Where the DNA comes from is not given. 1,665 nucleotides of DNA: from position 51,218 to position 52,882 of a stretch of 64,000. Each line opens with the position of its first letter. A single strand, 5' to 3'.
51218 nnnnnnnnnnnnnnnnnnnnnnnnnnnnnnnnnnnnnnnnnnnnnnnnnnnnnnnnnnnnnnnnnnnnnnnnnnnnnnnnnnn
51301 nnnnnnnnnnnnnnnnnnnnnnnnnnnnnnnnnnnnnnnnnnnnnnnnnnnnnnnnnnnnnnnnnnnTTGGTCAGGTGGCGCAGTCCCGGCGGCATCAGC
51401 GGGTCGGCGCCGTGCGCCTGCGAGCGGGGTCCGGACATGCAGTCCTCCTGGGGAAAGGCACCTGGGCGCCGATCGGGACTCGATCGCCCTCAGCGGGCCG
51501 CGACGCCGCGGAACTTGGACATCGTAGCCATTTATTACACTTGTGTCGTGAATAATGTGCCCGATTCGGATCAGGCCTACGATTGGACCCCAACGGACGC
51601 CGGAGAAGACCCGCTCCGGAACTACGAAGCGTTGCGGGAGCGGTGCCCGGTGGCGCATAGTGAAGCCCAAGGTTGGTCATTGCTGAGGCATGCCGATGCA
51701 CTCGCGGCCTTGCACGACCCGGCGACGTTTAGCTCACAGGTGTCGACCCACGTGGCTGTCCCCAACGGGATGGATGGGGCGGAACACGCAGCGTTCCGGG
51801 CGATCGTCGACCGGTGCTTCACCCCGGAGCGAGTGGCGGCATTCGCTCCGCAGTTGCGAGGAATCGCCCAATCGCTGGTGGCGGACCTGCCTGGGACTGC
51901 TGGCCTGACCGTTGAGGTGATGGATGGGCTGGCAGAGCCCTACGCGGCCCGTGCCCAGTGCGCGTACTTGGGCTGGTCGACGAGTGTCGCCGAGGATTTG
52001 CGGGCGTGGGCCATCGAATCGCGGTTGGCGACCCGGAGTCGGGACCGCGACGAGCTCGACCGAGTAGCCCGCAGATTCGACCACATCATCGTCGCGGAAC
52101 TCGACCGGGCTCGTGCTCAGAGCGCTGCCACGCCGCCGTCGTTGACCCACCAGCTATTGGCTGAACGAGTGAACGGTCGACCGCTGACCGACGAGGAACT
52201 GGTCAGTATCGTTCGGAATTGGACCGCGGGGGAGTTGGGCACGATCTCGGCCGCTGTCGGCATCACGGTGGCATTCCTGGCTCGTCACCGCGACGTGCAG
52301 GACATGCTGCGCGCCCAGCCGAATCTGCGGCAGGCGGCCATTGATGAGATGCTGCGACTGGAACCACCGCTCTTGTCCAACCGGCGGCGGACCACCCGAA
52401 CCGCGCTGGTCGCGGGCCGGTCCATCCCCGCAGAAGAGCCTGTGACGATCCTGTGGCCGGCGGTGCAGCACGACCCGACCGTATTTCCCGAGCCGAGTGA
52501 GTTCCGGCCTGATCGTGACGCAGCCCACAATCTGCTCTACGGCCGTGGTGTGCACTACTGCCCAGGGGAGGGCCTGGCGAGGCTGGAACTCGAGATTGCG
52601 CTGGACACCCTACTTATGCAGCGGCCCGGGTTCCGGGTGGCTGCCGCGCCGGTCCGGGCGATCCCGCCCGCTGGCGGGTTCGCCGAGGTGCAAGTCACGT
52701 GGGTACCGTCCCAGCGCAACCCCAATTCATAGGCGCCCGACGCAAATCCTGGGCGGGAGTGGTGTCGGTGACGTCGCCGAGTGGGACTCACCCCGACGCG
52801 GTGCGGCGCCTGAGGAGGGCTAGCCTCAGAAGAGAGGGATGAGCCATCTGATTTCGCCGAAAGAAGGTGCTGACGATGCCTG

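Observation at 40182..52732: Compact nitrogen-oxide cluster: NirK fusion, FAD oxidoreductase, HPP protein, narGHJI and a divergent P450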

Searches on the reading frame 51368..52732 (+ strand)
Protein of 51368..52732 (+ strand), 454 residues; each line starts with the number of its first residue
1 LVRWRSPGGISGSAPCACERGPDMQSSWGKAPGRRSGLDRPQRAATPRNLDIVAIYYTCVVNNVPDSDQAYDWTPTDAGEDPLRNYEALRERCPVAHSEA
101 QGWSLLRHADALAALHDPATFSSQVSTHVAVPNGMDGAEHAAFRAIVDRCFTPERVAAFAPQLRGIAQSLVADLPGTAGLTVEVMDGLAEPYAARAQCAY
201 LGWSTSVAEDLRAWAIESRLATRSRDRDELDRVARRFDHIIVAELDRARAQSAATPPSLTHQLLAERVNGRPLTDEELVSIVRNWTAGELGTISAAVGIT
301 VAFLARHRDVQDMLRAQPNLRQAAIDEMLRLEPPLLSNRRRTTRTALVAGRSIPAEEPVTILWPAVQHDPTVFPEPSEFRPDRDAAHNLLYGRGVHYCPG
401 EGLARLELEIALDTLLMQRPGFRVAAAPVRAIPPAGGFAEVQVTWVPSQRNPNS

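Call 3: search_protein_families(library=pfam, proteins=[window:51368-52732:+])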
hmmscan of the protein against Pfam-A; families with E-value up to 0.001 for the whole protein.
window:51368-52732:+ (454 aa): 1 family
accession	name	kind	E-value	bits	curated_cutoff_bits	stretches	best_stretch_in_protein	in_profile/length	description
PF00067.27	p450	-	3.7e-24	85.8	22.8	1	226-417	205-430/462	Cytochrome P450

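Call 4: search_protein_families(library=ncbifam, proteins=[window:51368-52732:+])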
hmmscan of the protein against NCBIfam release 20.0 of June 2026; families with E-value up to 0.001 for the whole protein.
window:51368-52732:+ (454 aa): 9 families
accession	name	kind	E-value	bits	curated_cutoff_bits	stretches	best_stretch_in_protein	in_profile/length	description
TIGR04515.1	P450_rel_GT_act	subfamily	2.2e-26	93.1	343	1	79-431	30-371/386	P450-derived glycosyltransferase activator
TIGR04538.1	P450_cycloAA_1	subfamily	2.8e-21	75.8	500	1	80-418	9-365/395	cytochrome P450, cyclodipeptide synthase-associated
NF041177.1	Cyp119_Thmprot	equivalog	1e-18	67.3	680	1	138-415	74-336/368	cytochrome P450 Cyp119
TIGR04458.1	CYP450_TxtE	equivalog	2.3e-15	56.1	500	1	136-429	88-385/403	4-nitrotryptophan synthase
NF041802.1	P450_SolI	exception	3.5e-14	52.1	850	1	135-430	112-406/424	solanimycin biosynthesis cytochrome P450 SolI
NF045816.1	PentlenlactSyn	equivalog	5.3e-14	51.7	700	1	136-431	87-377/396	pentalenolactone synthase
NF050147.1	aminopyruv_ApyO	equivalog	6.9e-13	48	525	1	135-418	83-392/444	RiPP biosynthesis cytochrome P450 ApyO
NF045812.1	PentlenOxigase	equivalog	4e-09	35.8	800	1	299-435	263-425/444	pentalenene oxygenase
NF051859.1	AlbFlvMonOxTrpSyn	equivalog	1.6e-08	33.6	700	1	239-416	220-424/457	bifunctional albaflavenone monooxygenase/terpene synthase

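Call 6: search_solved_structures(query=window:51548-52732:+, max_evalue=1e-10)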
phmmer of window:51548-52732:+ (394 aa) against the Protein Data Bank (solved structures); distinct sequences matched with E-value up to 1e-10: 336 (the best 60 are shown).
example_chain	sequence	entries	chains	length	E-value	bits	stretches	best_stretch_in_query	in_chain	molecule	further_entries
7ayx_A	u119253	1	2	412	8.1e-33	117.4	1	40-358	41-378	Cytochrome P450 113A1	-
2jjn_A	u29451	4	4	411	8.9e-32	114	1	14-357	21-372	CYTOCHROME P450 113A1 | ERYTHROMYCIN B/D C-12 HYDROXYLASE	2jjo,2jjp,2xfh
2wio_A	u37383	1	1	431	1.1e-31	113.8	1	14-357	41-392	ERYTHROMYCIN B/D C-12 HYDROXYLASE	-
3zkp_A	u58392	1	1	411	1.3e-31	113.5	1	14-357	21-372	ERYTHROMYCIN C-12 HYDROXYLASE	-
5vws_A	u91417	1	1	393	3.2e-31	112.2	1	24-356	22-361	Cytochrome P450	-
8w6z_A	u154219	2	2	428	7.5e-31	111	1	55-370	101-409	Cytochrome P450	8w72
2z36_A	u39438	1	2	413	3.1e-29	105.7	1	58-385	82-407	Cytochrome P450 type compactin 3'',4''-hydroxylase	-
4ubs_A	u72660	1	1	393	7.1e-29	104.5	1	64-385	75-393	Pentalenic acid synthase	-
4ggv_A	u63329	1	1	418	9e-29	104.1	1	30-367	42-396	Cytochrome P450 superfamily protein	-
7wex_A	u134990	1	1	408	3.1e-28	102.4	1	74-373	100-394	Cytochrome P450 hydroxylase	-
1pkf_A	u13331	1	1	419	6e-28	101.4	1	5-376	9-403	cytochrome p450EpoK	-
3a4z_A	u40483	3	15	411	1.1e-27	100.6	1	20-366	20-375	Vitamin D hydroxylase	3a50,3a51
1q5d_A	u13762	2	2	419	1.5e-27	100.1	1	5-376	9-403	P450 epoxidase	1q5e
5gnm_A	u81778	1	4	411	2.1e-27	99.6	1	20-366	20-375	Vitamin D(3) 25-hydroxylase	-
3a4g_A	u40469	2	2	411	3.1e-27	99.1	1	20-366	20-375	Vitamin D hydroxylase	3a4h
4e2p_A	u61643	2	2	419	3.3e-27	99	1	39-362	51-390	Cytochrome P450 107B1 (P450CVIIB1)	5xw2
6gmf_A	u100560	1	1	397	3.4e-27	98.9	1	15-359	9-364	Putative cytochrome P450 hydroxylase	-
1egy_A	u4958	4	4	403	1.4e-26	96.9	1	65-362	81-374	CYTOCHROME P450ERYF | CYTOCHROME P450 107A1 | CYTOCHROME P450 ERYF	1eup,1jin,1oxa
1jip_A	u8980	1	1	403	2.3e-26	96.2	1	65-362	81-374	CYTOCHROME P450 107A1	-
1jio_A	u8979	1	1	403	3e-26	95.8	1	65-362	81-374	CYTOCHROME P450 107A1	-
9lw0_A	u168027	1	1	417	5e-26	95.1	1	34-368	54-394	Cytochrome P450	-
4z5p_A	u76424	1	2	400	9e-26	94.3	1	28-368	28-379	Cytochrome P450 hydroxylase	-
8fz8_A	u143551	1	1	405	1.5e-25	93.5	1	74-369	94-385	Cytochrome P450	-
8ckn_A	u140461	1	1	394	2.5e-25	92.8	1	25-366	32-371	P450 heme-thiolate protein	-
8amo_A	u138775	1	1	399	2.6e-25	92.7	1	25-366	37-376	Putative cytochrome P450 143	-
8amq_A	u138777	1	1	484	4.5e-25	92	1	26-366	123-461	Probable ferredoxin,Putative cytochrome P450 143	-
5cje_A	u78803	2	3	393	5.2e-25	91.7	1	20-375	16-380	Cytochrome P450 hydroxylase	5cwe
8q5j_A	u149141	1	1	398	6.2e-25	91.5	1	20-371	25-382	Cytochrome P450 107B1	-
3oft_A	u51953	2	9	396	1.6e-24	90.2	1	71-378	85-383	Cytochrome P450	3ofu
9u7w_A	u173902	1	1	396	1.9e-24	89.9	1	74-385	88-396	Cytochrome P450 hydroxylase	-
8jnp_A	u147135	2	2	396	2.2e-24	89.7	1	11-366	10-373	Cytochrome P450 CftA | Cytochrome P450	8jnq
3tyw_A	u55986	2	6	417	2.8e-24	89.4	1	75-385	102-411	Putative cytochrome P450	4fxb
7di3_A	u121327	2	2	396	4.5e-24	88.7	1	74-385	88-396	Cytochrome P450 hydroxylase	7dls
9u7x_A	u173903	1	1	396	7.6e-24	87.9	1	74-385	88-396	Cytochrome P450 hydroxylase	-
6vza_A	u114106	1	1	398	1.2e-23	87.3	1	74-370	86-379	cytochrome P450 NasF5053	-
5hdi_A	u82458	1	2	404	1.2e-23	87.3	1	180-361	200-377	Cytochrome P450 144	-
6vzb_A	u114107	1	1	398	1.8e-23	86.7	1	79-370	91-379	cytochrome P450 NasF5053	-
5l90_A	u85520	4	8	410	1.8e-23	86.7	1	21-360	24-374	Cytochrome P450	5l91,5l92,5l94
6vxv_A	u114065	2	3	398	2.2e-23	86.4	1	79-370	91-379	cytochrome P450 NasF5053 | cytochrome P450-F5053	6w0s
8hny_A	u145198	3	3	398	2.6e-23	86.1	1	79-370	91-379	Cytochrome P450-F5053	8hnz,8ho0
8ho1_A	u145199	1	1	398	2.7e-23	86.1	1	79-370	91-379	Cytochrome P450-F5053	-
4mm0_A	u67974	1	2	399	3.8e-23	85.6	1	76-385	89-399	P450-like monooxygenase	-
3tkt_A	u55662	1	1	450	4.4e-23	85.4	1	74-385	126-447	Cytochrome P450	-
8yhn_A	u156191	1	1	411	5.5e-23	85.1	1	76-370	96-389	Cytochrome P450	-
6g5o_A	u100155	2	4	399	7.9e-23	84.6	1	70-364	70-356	Cytochrome P450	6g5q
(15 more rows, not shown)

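Call 12: find_homologous_proteins(query=window:51548-52732:+, max_evalue=1e-20)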
Query window:51548-52732:+ (394 aa): 395 proteins with E <= 1e-20 among 8000 candidates; the best 120 are listed.
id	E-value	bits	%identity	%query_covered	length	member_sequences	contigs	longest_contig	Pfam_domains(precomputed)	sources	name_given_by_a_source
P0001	1.0e-252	856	97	100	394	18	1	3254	PF00067.28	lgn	-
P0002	5.4e-200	683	78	99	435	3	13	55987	PF00067.28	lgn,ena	-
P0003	5.4e-174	597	75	95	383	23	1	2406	PF00067.28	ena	-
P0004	1.6e-167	576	71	98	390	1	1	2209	PF00067.28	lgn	-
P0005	4.3e-166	571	71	96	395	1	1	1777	PF00067.28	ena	-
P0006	2.7e-165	568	69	96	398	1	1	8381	PF00067.28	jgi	jgi:cytochrome P450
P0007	9.7e-165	567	69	99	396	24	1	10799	PF00067.28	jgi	jgi:hypothetical protein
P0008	4.3e-164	564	68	99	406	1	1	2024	PF00067.28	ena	-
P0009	1.2e-163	563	69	99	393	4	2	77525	PF00067.28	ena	-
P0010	1.2e-160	553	69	97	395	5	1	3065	PF00067.28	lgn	-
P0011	2.9e-156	539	68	97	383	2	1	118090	PF00067.28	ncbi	-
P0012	1.8e-150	520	66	95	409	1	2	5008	PF00067.28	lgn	-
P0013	1.2e-149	517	62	100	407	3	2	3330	PF00067.28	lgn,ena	-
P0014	2.1e-148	513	64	97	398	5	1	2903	PF00067.28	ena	-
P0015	6.9e-147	508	65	95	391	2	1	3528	PF00067.28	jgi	jgi:hypothetical protein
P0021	1.2e-139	484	62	95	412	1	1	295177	PF00067.28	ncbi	-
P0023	2.0e-134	467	58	96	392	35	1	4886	PF00067.28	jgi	jgi:cytochrome P450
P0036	3.7e-127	443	58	95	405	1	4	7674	PF00067.28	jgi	jgi:cytochrome P450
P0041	1.4e-125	438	63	87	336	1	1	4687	PF00067.28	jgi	jgi:cytochrome P450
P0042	9.4e-125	435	56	95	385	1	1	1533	PF00067.28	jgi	jgi:cytochrome P450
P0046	2.2e-118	414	57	94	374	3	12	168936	PF00067.28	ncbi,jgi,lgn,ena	ncbi:MAG: cytochrome P450 [Candidatus Nanopelagicales bacterium]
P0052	5.6e-110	386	64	80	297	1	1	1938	PF00067.28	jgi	jgi:cytochrome P450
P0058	2.2e-105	371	49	94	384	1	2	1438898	PF00067.28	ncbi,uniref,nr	ncbi:cytochrome P450 [Georgenia subflava]|uniref:Cytochrome P450 n=1 Tax=Georgenia subflava TaxID=16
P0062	3.2e-104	367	49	98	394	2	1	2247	PF00067.28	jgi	jgi:cytochrome P450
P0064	6.9e-104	366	51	95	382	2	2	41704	PF00067.28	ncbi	ncbi:MAG: cytochrome P450 [Georgenia sp.]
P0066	2.3e-103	365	51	96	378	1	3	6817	PF00067.28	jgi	jgi:cytochrome P450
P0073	1.8e-102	362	49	95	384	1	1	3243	PF00067.28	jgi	jgi:cytochrome P450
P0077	1.5e-101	359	47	95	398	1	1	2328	PF00067.28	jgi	jgi:cytochrome P450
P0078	2.9e-101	358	48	97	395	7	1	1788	PF00067.28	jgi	jgi:cytochrome P450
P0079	3.2e-101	357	50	93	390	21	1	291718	PF00067.28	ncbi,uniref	ncbi:cytochrome P450 [Rhodococcus sp. GXMU-t2271]|uniref:cytochrome P450 n=1 Tax=Rhodococcus sp. GXM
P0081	5.0e-101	357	48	94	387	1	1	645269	PF00067.28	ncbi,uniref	ncbi:cytochrome P450 [Microvirga sp. G4-2]|uniref:cytochrome P450 n=1 Tax=Microvirga sp. G4-2 TaxID=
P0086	1.9e-100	355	50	94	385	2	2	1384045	PF00067.28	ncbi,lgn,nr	ncbi:cytochrome P450 [Actinotalea fermentans]|nr:cytochrome P450 [Actinotalea fermentans] KGM15975.1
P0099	1.4e-99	352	48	93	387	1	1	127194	PF00067.28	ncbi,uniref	ncbi:cytochrome P450 [Microvirga sp. G4-2]|uniref:cytochrome P450 n=1 Tax=Microvirga sp. G4-2 TaxID=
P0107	1.1e-98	349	50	85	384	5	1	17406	PF00067.28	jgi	jgi:cytochrome P450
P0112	4.7e-98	347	48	94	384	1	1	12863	PF00067.28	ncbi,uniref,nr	ncbi:cytochrome P450 [Polaromonas sp.]|uniref:cytochrome P450 n=1 Tax=Polaromonas sp. TaxID=1869339 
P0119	1.3e-97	346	45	97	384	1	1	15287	PF00067.28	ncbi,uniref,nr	ncbi:cytochrome P450 [Microvirga vignae]|uniref:Cytochrome P450 n=1 Tax=Microvirga vignae TaxID=1225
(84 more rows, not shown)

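Call 13: find_encoding_contigs(protein=P0002, flank=10000, max_places=3)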
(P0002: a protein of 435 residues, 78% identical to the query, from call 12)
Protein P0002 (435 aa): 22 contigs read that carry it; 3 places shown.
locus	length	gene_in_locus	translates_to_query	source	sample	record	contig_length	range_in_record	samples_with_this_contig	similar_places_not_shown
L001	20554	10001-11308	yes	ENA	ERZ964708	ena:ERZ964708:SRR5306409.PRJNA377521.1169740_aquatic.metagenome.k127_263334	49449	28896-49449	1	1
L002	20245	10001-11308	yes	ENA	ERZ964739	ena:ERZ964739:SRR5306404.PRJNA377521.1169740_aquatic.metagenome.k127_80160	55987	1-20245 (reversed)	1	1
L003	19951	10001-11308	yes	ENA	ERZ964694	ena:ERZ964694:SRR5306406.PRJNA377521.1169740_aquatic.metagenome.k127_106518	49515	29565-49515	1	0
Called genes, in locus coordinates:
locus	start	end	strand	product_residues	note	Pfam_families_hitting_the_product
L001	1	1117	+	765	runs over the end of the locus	PF02628:COX15-CtaA, PF13473:Cupredoxin_1, PF07731:Cu-oxidase_2 (faint), PF23509:MSMEG_3727_PQQ-assoc (faint), PF07732:Cu-oxidase_3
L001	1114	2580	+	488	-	PF00890:FAD_binding_2 (faint), PF01134:GIDA (faint), PF01266:DAO (weak), PF12831:FAD_oxidored (weak), PF13450:NAD_binding_8, PF01593:Amino_oxidase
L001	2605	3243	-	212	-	PF04982:TM_HPP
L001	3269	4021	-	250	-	PF02665:Nitrate_red_gam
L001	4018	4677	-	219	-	PF02613:Nitrate_red_del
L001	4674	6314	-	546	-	PF12838:Fer4_7 (faint), PF13237:Fer4_10, PF13247:Fer4_11, PF14711:Nitr_red_bet_C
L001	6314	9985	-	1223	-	PF00384:Molybdopterin, PF28599:NarG_dom_V, PF01568:Molydop_binding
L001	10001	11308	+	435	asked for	PF00067:p450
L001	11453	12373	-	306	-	PF02219:MTHFR (weak)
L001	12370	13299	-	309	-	PF13349:DUF4097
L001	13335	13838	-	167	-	-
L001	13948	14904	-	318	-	PF01734:Patatin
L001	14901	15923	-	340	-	PF01734:Patatin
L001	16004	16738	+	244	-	PF03009:GDPD, PF13653:GDPD_2 (weak)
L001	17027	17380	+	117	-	PF13397:RbpA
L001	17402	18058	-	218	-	-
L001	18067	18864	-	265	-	PF00535:Glycos_transf_2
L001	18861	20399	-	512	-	PF20154:LNT_N, PF00795:CN_hydrolase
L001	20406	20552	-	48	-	?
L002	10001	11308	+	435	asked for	PF00067:p450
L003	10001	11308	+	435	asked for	PF00067:p450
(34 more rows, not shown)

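Call 14: find_encoding_contigs(protein=P0011, flank=10000, max_places=2)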
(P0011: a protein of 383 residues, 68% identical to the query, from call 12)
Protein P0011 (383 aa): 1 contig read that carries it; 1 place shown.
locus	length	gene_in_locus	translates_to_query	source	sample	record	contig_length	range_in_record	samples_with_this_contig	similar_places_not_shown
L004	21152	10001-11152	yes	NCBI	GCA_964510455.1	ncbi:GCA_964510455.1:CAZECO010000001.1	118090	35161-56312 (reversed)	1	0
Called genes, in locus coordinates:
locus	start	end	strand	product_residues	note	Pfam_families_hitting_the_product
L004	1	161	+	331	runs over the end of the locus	-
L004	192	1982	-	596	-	PF00392:GntR (faint), PF13545:HTH_Crp_2 (faint)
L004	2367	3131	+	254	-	-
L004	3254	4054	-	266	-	PF08275:DNAG_N, PF01751:Toprim (faint), PF13155:Toprim_2, PF13662:Toprim_4 (weak)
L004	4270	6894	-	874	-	PF00127:Copper-bind (faint), PF07731:Cu-oxidase_2 (faint), PF13473:Cupredoxin_1, PF07732:Cu-oxidase_3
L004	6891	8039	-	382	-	-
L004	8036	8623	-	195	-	-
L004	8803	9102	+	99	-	PF10006:DUF2249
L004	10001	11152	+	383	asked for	PF00067:p450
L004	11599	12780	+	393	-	PF04055:Radical_SAM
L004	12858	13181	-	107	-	-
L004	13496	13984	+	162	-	PF10604:Polyketide_cyc2 (weak)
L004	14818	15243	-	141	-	-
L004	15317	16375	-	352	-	PF01464:SLT, PF13406:SLT_2, PF01551:Peptidase_M23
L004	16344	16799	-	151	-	PF13384:HTH_23 (faint), PF20432:Xre-like-HTH (faint), PF12844:HTH_19 (weak), PF13412:HTH_24 (faint), PF13560:HTH_31, PF01381:HTH_3, PF13413:HTH_25 (faint), PF13560:HTH_31 (weak), +2 more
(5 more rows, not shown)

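Call 15: find_encoding_contigs(protein=P0021, flank=10000, max_places=2)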
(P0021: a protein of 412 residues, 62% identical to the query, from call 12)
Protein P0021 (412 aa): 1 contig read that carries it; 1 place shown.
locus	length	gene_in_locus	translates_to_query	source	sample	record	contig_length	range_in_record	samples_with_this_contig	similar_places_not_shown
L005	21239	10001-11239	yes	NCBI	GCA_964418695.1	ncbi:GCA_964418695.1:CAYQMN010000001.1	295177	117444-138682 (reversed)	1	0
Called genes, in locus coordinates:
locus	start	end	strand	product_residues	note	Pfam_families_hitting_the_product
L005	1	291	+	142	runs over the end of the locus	PF01476:LysM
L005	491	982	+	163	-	PF22811:Zn_ribbon_NrdR, PF03477:ATP-cone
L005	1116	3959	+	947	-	PF08471:Ribonuc_red_2_N, PF02867:Ribonuc_red_lgC, PF12637:TSCPD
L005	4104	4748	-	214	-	PF05368:NmrA, PF13460:NAD_binding_10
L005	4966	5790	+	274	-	-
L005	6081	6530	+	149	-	PF01272:GreA_GreB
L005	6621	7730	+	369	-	PF13830:DUF4192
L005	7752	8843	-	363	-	PF01553:Acyltransferase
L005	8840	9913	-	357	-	PF01734:Patatin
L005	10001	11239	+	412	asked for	PF00067:p450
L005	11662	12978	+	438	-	PF01053:Cys_Met_Meta_PP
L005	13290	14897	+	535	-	-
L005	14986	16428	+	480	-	PF00478:IMPDH, PF00571:CBS (faint)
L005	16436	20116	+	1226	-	PF00270:DEAD, PF13401:AAA_22 (weak), PF00271:Helicase_C, PF21010:HA2_C, PF07717:OB_NTP_bind, PF11898:DUF3418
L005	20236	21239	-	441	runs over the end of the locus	PF07690:MFS_1, PF13347:MFS_2 (weak), PF07690:MFS_1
